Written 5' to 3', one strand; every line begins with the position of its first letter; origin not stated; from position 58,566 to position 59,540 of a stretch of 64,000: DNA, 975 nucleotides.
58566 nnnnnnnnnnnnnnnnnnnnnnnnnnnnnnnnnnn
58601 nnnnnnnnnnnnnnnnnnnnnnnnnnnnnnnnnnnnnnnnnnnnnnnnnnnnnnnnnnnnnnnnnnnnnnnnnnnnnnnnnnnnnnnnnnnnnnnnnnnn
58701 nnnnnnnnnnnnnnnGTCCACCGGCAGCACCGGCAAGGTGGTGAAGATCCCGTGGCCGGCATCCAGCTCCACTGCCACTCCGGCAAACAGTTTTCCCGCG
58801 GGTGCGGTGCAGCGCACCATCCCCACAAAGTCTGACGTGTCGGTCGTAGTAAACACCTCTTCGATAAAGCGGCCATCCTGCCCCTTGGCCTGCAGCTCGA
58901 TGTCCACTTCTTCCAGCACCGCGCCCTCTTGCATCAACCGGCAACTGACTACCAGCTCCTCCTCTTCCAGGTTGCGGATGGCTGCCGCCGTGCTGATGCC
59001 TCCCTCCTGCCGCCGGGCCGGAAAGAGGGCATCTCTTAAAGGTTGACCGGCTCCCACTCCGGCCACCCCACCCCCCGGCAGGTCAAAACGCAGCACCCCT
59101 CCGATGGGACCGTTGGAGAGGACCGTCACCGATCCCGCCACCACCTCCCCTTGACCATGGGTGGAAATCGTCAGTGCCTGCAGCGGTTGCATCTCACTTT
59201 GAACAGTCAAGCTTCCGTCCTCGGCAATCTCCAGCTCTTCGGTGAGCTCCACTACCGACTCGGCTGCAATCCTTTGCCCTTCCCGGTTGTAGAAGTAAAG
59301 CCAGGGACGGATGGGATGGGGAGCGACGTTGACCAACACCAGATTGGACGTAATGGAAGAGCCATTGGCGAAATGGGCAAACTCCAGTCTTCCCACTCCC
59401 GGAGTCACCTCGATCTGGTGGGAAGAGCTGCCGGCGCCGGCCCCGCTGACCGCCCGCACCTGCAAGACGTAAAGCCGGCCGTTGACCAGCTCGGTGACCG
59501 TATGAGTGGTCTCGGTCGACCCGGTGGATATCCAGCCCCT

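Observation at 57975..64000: Giant (>2000 aa, 5'-truncated by window) multidomain surface protein with an uncharacterised duplicated C-terminal domain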

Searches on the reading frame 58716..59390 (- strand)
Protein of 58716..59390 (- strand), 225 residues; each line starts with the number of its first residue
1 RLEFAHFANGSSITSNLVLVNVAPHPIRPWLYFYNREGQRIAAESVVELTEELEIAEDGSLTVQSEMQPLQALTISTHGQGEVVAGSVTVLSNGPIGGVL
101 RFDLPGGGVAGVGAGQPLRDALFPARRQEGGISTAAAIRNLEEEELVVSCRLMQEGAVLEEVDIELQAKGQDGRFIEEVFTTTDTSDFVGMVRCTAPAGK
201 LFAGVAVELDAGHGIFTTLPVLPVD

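Call 9: search_protein_families(library=pfam, proteins=[window:58716-59390:-], max_evalue=10)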
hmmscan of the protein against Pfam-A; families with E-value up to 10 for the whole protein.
seq(225 aa): 0 families

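Call 10: search_solved_structures(query=window:58716-59390:-, max_evalue=10)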
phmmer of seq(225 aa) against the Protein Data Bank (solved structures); distinct sequences matched with E-value up to 10: 2.
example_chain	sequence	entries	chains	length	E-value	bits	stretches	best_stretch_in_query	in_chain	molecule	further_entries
5cb5_R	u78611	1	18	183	1.1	12.4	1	83-141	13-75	O-acetyl-ADP-ribose deacetylase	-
4gk9_A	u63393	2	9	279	1.3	12.2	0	68-109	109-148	agglutinin (BOA) | Burkholderia oklahomensis agglutinin (BOA)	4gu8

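Call 11: find_homologous_proteins(query=window:58716-59390:-, max_evalue=0.001)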
Query seq(225 aa) (225 aa): 882 proteins with E <= 0.001 among 2753 candidates; the best 120 are listed.
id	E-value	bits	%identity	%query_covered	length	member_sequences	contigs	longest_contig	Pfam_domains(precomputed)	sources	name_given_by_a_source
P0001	8.6e-150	514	70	91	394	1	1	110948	-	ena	-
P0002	1.5e-148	510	67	99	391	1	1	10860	-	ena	-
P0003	3.0e-147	506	67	99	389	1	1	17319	-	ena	-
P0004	1.3e-145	501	66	99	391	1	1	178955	-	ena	-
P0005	5.4e-144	495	67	99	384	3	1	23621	-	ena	-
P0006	9.0e-144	495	65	100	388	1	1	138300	-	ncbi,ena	-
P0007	3.1e-143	493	68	100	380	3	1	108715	-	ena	-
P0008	8.2e-143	492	66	99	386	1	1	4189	-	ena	-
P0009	1.3e-142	491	68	99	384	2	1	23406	-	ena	-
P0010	1.2e-140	485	67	99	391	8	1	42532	-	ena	-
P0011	1.1e-139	481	64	99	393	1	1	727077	-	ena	-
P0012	6.3e-139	479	74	99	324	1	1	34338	-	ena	-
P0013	5.8e-138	476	62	99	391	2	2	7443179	-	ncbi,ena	-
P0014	2.6e-136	470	62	99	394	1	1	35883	-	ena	-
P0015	5.0e-136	469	81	99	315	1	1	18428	-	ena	-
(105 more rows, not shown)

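Call 15: search_protein_families(library=ncbifam, proteins=[window:58716-59390:-], max_evalue=10)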
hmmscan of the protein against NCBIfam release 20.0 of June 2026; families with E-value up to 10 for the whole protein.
window:58716-59390:- (225 aa): 0 families

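Call 23: predict_structure(alignment_id=A1)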
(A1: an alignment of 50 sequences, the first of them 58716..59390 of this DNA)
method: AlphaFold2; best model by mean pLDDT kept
length: 225 residues; sequences in the alignment: 50
mean_pLDDT: 89.6   pTM: 0.80
mean pLDDT of the five models: 89.6, 84.1, 83.9, 83.0, 82.3
residues with pLDDT >= 90: 148; 70-90: 70; 50-70: 7; < 50: 0
segments of 3 or more residues with pLDDT < 50: none
pLDDT, mean of each block of 10 residues (from residue 1): 81 84 96 92 87 93 96 81 81 92 78 83 91 91 95 96 96 93 94 95 91 85 88
secondary structure, 60 per line:
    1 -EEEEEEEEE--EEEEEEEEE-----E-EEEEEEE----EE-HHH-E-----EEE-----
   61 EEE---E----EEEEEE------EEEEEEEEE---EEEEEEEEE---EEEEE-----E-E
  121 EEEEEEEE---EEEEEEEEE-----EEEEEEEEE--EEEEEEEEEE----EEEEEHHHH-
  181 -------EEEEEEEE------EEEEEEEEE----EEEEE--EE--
elements in order: E2-10 E13-21 E29-35 E53-55 E61-63 E72-77 E84-92 E96-104 E108-112 E120-128 E132-140 E146-154 E157-166 E171-175 H176-179 E188-195 E202-210 E215-219
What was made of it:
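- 58716..59390 (-): C-terminal domain copy R1, aa 1537-1761 (225 aa). Two beta-sandwich subdomains, with a conserved Cys pair. AF2 pLDDT 89.6 (call 23).
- AF2 single repeat, pLDDT 89.6, all-beta (call 23).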

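Call 25: search_protein_representatives(protein=window:58716-59390:-)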
Query: 225 residues. Proteins with E-value up to 0.001 (for the whole library): 1343; up to 1e-10: 921; up to 1e-30: 338. The best 150 are listed.
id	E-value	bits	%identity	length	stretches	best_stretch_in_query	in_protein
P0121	4.3e-233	785.0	87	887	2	1-225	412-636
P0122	9.4e-227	764.3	84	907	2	1-225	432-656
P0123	2.0e-223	753.4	84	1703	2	1-225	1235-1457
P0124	8.4e-223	751.4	85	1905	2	1-225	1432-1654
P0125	1.2e-219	741.0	84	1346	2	1-225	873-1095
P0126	2.9e-210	710.4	76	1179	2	2-224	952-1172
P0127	8.0e-198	669.7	76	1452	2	2-225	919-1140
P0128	4.8e-188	637.8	73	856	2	2-224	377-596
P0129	1.5e-185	629.6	71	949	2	2-224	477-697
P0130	5.2e-185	627.9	72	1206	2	2-224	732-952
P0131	8.3e-185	627.2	72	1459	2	2-224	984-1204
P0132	4.4e-184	624.8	71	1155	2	1-225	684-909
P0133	2.5e-183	622.4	73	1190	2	2-224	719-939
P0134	2.9e-183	622.1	72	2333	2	2-224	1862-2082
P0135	6.9e-183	620.9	67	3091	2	2-224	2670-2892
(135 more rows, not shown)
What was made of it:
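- On New family proposed here (FN3 + tandem ~225-aa domain cassette of Acidobacteriota): Its closest representatives are 84-87% identical (call 25).
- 1,343 clusters at 50% identity match at E <= 1e-3, and 338 at E <= 1e-30 (call 25). The same domain is conserved in more than 1,300 clusters (call 25).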

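Call 28: fold_search(model_id=the predicted structure, library=pdb)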
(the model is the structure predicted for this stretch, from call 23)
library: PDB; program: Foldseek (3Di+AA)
matches with E <= 10: 941; with E <= 0.001: 0
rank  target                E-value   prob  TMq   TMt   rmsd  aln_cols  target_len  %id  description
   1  2xtl_A                3.5e-03  0.28  0.20  0.11  17.6       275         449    8  Structure of the major pilus backbone protein from Streptococcus Agalactiae (released 2011-07-06)
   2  1phs                  3.7e-03  0.41  0.22  0.16  15.8       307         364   11  THE THREE-DIMENSIONAL STRUCTURE OF THE SEED STORAGE PROTEIN PHASEOLIN AT 3 ANGSTROMS RESOLUTION (released 1990-10-15)
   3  2phl_A                4.4e-03  0.28  0.21  0.16  16.6       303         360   12  THE STRUCTURE OF PHASEOLIN AT 2.2 ANGSTROMS RESOLUTION: IMPLICATIONS FOR A COMMON VICILIN(SLASH)LEGUMIN STRUCTURE AND  (released 1994-09-30)
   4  4mdr_A                7.3e-03  0.11  0.14  0.13  18.6       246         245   16  Crystal structure of adaptor protein complex 4 (AP-4) mu4 subunit C-terminal domain D190A mutant, in complex with a so (released 2014-03-12)
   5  2xtl_B                1.2e-02  0.18  0.20  0.12  17.3       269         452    7  Structure of the major pilus backbone protein from Streptococcus Agalactiae (released 2011-07-06)
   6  1ipj_B                1.3e-02  0.30  0.24  0.17  15.7       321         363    8  CRYSTAL STRUCTURES OF RECOMBINANT AND NATIVE SOYBEAN BETA-CONGLYCININ BETA HOMOTRIMERS COMPLEXES WITH N-ACETYL-D-GLUCO (released 2002-05-16)
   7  9u9s_M                1.3e-02  0.08  0.15  0.10  20.0       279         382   11  ARF1(Q71L) bound M4-CTD-docked AP-4 core (released 2026-03-04)
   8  4ofq_A                1.7e-02  0.18  0.20  0.15  19.3       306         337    8  Structure of the C-terminal domain of the Streptococcus pyogenes antigen I/II-family protein AspA (released 2014-03-12)
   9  1nc7_A                1.8e-02  1.00  0.38  0.69   3.5       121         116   11  Crystal Structure of Thermotoga maritima 1070 (released 2003-07-01)
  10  3smh_F                1.9e-02  0.28  0.25  0.17  14.6       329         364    6  Crystal structure of major peanut allergen Ara h 1 (released 2012-02-15)
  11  7vrp_J                1.9e-02  0.16  0.20  0.13  20.0       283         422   11  Structure of infectious bursal disease virus Gx strain (released 2022-03-30)
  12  8ic8_A                2.1e-02  0.21  0.21  0.15  17.4       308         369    6  Exo-alpha-D-arabinofuranosidase from Microbacterium arabinogalactanolyticum (released 2023-08-16)
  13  2phl_C                2.1e-02  0.18  0.21  0.16  16.5       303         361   12  THE STRUCTURE OF PHASEOLIN AT 2.2 ANGSTROMS RESOLUTION: IMPLICATIONS FOR A COMMON VICILIN(SLASH)LEGUMIN STRUCTURE AND  (released 1994-09-30)
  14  9npe_C                2.1e-02  0.18  0.19  0.08  16.9       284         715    6  Crystal structure of the inactive conformation of a glycoside hydrolase (CapGH2b) from the GH2 family in the space gro (released 2025-11-12)
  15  5t9g_B                2.1e-02  0.15  0.18  0.08  16.0       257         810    9  Crystal structure of BuGH2Cwt in complex with Galactoisofagomine (released 2017-09-13)
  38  1nc7_B                5.7e-02  1.00  0.38  0.68   3.2       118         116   11  Crystal Structure of Thermotoga maritima 1070 (released 2003-07-01)
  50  1nc7_D                8.1e-02  1.00  0.40  0.73   3.2       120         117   11  Crystal Structure of Thermotoga maritima 1070 (released 2003-07-01)
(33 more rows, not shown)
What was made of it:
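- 58716..59390 (-): Half-domain match to 1nc7 (call 28).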

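Call 32: search_solved_structures(query=A1, max_evalue=10, show_alignments=3)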
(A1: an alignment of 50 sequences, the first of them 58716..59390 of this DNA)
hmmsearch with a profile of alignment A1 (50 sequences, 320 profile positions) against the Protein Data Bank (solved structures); distinct sequences matched with E-value up to 10: 1.
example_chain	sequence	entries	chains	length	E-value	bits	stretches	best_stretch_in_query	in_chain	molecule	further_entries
8yho_A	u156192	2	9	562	1.4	11.7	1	17-100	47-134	DUF87 domain-containing protein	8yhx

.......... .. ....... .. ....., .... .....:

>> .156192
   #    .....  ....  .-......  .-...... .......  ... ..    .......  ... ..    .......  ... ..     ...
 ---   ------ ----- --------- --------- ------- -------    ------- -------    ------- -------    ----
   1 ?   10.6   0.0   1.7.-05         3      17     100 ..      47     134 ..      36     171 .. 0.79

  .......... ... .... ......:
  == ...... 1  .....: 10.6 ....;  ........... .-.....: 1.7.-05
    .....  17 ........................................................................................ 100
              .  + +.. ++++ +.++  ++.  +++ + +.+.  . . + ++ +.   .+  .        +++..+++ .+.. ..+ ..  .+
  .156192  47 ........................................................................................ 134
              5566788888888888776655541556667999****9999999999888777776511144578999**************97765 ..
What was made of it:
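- On Any Pfam-A, NCBIfam or PDB-sequence family, for the C-terminal repeat: The A1 family-alignment profile against PDB gives a best E of 1.4 (call 32).
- Tried and rejected: Nothing (calls 10, 32).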

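Call 43: search_protein_families(library=pfam, alignment_id=A2, max_evalue=0.00001)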
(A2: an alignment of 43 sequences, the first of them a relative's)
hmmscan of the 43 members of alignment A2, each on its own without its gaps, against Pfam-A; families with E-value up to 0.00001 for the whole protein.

A. member 1, P0125 (1346 aa): 6 families
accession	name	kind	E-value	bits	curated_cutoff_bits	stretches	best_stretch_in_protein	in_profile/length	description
PF13583.11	Reprolysin_4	-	1.2e-12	48.4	22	1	167-352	4-176/203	Metallo-peptidase family M12B Reprolysin-like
PF13688.12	Reprolysin_5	-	2.7e-12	47.8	27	1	166-354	3-189/196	Metallo-peptidase family M12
PF00041.27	fn3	-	8.5e-12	45.6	25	1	782-867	1-83/84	Fibronectin type III domain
PF13753.12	SWM_repeat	-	2.9e-11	43.9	27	1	660-734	9-84/86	Putative flagellar system-associated repeat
PF03160.20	Calx-beta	-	5.4e-11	43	27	1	419-531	5-119/119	Calx-beta domain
PF13582.12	Reprolysin_3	-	1.2e-06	29.5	22.4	1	193-308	4-123/123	Metallo-peptidase family M12B Reprolysin-like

B. families by the number of members that match (of 43 scanned): 61 families (the first 25 are shown)
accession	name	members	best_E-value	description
PF00041.27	fn3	30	4e-62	Fibronectin type III domain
PF13855.12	LRR_8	7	1.2e-119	Leucine rich repeat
PF12799.13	LRR_4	7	2.9e-45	Leucine Rich repeats (2 copies)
PF25059.1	FN3_DSCAM-DSCAML_C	7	3.1e-25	DSCAM/DSCAML C-terminal Fn3-like domain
PF00560.39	LRR_1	6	4e-64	Leucine Rich Repeat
PF13753.12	SWM_repeat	6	2.7e-56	Putative flagellar system-associated repeat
PF23598.1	LRR_14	6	1.9e-42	Leucine-rich repeat region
PF03160.20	Calx-beta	5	3.6e-31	Calx-beta domain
PF16656.11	Pur_ac_phosph_N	5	2.4e-12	Purple acid Phosphatase, N-terminal domain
PF25788.1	Ig_Rha78A_N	4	4.6e-13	Rha78A-like, N-terminal immunoglobulin domain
PF13205.12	Big_5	3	1.6e-29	Bacterial Ig-like domain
PF13688.12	Reprolysin_5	3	2.5e-15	Metallo-peptidase family M12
PF13583.11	Reprolysin_4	3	2.8e-15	Metallo-peptidase family M12B Reprolysin-like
PF13582.12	Reprolysin_3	3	5.3e-14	Metallo-peptidase family M12B Reprolysin-like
PF07705.17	CARDB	2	3.9e-141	CARDB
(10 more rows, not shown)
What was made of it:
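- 43 representatives carry 61 different Pfam families, including fn3, LRR, SWM, Calx-beta, reprolysin, CARDB, NHL, trypsin and cadherin (call 43). Passengers include matrix-type domains (spondin, cadherin, FN3, NHL, LRR) and degradative enzymes, which benefit from substrate targeting as with carbohydrate-binding modules (CBMs) (call 43).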

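Call 69: fold_search(model_id=the predicted structure, library=viral)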
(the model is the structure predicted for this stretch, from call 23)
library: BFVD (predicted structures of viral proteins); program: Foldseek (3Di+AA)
matches with E <= 10: 1083; with E <= 0.001: 1
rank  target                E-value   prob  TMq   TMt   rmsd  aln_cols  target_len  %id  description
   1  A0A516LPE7            5.9e-04  0.85  0.21  0.23  14.1       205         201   10  (no name in the UniProt tables at hand)
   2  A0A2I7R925            1.0e-03  0.60  0.21  0.09  17.4       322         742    9  (no name in the UniProt tables at hand)
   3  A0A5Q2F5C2            1.7e-03  0.66  0.25  0.13  16.2       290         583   12  Minor tail protein [Gordonia phage Sixama]
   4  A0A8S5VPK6            2.4e-03  0.60  0.24  0.10  17.8       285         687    9  (no name in the UniProt tables at hand)
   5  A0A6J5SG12            3.2e-03  0.60  0.23  0.21  26.8       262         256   10  Uncharacterized protein [uncultured Caudovirales phage]
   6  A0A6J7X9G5            3.4e-03  0.77  0.26  0.25  13.7       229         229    8  Uncharacterized protein [uncultured Caudovirales phage]
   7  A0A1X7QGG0            3.6e-03  0.20  0.15  0.05  18.1       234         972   12  (no name in the UniProt tables at hand)
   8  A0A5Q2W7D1            5.1e-03  0.57  0.26  0.11  14.0       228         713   13  (no name in the UniProt tables at hand)
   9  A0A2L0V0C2            6.1e-03  0.33  0.22  0.12  16.6       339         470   11  Uncharacterized protein [Agrobacterium phage Atu_ph07]
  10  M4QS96                6.8e-03  0.75  0.27  0.18  13.9       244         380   10  Tail fiber-like protein [Synechococcus phage S-CAM1]
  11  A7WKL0                7.2e-03  0.41  0.23  0.19  19.8       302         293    9  Uncharacterized protein [Betalipothrixvirus pozzuoliense]
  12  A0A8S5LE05            7.6e-03  0.47  0.23  0.11  48.7       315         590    7  Tail fiber protein [Podoviridae sp. ctMxM32]
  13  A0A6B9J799            7.6e-03  0.25  0.21  0.08  17.6       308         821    9  Minor tail protein [Arthrobacter phage DrYang]
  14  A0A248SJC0            1.3e-02  0.47  0.30  0.15  18.9       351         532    8  (no name in the UniProt tables at hand)
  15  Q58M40                1.5e-02  0.44  0.25  0.14  14.8       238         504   10  Phage tail fiber-like protein [Prochlorococcus phage P-SSM2]
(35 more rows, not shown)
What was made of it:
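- Tried and rejected: Nothing useful (call 69).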

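Call 74: search_protein_families(library=pfam, alignment_id=A1, max_evalue=10)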
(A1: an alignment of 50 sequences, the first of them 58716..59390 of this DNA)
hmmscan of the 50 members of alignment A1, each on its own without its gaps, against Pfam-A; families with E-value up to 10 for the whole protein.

A. member 1, window:58716-59390:- (225 aa): 0 families

B. families by the number of members that match (of 50 scanned): 28 families (the first 25 are shown)
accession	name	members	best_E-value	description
PF16078.10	2-oxogl_dehyd_N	11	0.011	2-oxoglutarate dehydrogenase N-terminus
PF24568.1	CC_PcsB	6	0.022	Peptidoglycan hydrolase PcsB, coiled-coil domain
PF00041.27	fn3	3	6.3e-17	Fibronectin type III domain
PF25059.1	FN3_DSCAM-DSCAML_C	3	0.00097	DSCAM/DSCAML C-terminal Fn3-like domain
PF19407.5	DUF5979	3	0.077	Domain of unknown function (DUF5979)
PF18986.5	DUF5719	2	0.016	Family of unknown function (DUF5719)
PF16656.11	Pur_ac_phosph_N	2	0.054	Purple acid Phosphatase, N-terminal domain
PF16364.11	Antigen_C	2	0.15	Cell surface antigen C-terminus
PF01436.27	NHL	1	2e-12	NHL repeat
PF00560.39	LRR_1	1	1.6e-09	Leucine Rich Repeat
PF25021.1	TEN_NHL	1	8.1e-08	Teneurin NHL domain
PF12799.13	LRR_4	1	5.9e-06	Leucine Rich repeats (2 copies)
PF13855.12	LRR_8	1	7.5e-05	Leucine rich repeat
PF06739.17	SBBP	1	0.0014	Beta-propeller repeat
PF23598.1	LRR_14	1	0.0059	Leucine-rich repeat region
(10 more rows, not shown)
